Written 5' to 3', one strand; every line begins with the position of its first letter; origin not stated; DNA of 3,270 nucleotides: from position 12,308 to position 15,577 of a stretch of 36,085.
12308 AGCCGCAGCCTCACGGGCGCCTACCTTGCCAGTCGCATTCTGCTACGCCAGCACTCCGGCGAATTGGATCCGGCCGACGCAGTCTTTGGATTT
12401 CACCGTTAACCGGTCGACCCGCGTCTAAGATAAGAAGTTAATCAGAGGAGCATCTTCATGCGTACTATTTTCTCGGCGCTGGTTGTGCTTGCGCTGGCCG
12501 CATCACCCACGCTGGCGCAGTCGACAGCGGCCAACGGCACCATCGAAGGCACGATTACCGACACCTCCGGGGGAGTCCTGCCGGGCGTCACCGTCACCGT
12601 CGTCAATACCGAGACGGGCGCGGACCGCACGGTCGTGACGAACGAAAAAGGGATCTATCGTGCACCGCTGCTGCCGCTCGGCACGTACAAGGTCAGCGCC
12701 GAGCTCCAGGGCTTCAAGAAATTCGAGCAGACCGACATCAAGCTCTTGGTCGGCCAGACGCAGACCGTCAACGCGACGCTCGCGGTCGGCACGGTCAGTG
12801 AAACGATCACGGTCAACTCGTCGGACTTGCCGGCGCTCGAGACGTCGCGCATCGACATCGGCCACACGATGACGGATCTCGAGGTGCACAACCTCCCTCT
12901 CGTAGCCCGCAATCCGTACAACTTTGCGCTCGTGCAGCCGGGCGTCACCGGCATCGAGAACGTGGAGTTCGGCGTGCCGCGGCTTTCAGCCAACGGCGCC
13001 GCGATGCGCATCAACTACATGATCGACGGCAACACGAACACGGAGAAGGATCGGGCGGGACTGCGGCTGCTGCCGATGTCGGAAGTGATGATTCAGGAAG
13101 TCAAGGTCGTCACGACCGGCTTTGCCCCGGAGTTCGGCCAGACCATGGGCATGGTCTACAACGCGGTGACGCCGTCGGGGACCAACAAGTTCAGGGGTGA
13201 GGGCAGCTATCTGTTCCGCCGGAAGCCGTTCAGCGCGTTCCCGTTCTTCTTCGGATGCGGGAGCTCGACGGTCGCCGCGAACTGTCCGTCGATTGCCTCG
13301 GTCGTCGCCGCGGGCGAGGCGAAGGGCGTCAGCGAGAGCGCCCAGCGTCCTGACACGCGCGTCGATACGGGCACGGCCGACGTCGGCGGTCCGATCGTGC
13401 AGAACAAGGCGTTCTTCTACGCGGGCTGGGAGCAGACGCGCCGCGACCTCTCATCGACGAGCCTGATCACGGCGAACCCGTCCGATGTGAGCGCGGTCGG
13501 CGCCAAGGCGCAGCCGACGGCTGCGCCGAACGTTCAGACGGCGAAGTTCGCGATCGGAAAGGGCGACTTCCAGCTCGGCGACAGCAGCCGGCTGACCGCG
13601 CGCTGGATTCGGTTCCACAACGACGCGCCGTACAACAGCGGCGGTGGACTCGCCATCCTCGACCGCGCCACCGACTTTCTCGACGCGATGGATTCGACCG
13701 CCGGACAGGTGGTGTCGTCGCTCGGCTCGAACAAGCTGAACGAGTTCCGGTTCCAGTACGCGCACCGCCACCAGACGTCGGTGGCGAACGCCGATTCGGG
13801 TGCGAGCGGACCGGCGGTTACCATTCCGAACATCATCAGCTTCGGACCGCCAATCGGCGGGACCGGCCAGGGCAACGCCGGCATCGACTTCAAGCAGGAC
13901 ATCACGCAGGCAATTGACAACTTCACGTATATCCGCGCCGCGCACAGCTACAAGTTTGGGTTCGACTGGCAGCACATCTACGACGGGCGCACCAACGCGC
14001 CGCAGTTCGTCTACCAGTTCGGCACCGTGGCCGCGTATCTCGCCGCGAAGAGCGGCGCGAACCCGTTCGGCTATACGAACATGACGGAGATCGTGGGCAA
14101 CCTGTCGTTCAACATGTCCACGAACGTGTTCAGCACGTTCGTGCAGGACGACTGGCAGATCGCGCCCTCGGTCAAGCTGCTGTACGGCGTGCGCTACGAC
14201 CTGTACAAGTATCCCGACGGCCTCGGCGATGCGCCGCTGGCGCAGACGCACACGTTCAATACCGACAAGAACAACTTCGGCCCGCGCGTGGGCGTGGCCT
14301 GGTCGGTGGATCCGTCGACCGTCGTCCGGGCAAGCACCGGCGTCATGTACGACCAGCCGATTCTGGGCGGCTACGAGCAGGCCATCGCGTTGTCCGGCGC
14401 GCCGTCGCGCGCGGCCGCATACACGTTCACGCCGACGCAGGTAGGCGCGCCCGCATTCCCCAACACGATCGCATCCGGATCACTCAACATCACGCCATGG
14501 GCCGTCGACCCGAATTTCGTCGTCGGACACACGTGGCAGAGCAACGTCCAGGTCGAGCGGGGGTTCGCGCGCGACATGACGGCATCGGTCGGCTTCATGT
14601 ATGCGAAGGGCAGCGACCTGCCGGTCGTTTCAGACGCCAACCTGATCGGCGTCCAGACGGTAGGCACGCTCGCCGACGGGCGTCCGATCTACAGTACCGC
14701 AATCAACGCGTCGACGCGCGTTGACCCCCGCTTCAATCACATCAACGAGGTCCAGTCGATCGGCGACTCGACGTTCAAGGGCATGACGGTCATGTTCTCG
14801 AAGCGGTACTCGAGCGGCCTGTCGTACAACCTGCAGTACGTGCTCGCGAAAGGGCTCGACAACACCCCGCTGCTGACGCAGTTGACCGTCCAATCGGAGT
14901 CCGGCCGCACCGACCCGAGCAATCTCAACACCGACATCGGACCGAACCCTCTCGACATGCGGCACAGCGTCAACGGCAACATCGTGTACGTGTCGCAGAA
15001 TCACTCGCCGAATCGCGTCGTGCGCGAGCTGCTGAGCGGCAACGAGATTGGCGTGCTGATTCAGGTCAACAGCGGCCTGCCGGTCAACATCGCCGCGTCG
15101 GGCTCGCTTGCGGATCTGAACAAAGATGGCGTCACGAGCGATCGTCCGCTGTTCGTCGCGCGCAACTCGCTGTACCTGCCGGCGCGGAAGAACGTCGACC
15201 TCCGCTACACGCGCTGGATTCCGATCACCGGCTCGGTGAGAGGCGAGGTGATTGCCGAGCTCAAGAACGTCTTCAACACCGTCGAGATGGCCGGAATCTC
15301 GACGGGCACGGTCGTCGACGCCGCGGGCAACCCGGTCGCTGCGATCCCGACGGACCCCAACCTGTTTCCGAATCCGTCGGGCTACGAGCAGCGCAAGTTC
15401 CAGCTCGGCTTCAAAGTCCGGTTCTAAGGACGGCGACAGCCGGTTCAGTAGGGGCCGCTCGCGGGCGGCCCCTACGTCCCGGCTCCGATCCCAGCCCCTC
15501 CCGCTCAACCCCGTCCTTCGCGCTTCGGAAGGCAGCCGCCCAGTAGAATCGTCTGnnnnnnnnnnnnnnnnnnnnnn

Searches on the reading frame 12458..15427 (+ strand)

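Call 80: search_protein_families(library=pfam, proteins=[window:12458-15427:+], max_evalue=0.00001)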
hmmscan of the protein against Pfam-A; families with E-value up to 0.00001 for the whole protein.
window:12458-15427:+ (989 aa): 4 families
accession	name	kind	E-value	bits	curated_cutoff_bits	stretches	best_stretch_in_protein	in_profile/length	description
PF25183.1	OMP_b-brl_4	-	1.5e-77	262.2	30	2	355-897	147-731/838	Outer membrane beta barrel domain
PF13620.12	CarboxypepD_reg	-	5.6e-21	75.1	32.3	1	28-108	1-81/82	Carboxypeptidase regulatory-like domain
PF00593.30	TonB_dep_Rec_b-barrel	-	3.6e-10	40.7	27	1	375-634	13-244/436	TonB dependent receptor-like, beta-barrel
PF13715.12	CarbopepD_reg_2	-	7e-06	26.4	32.2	1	29-108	1-76/88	CarboxypepD_reg-like domain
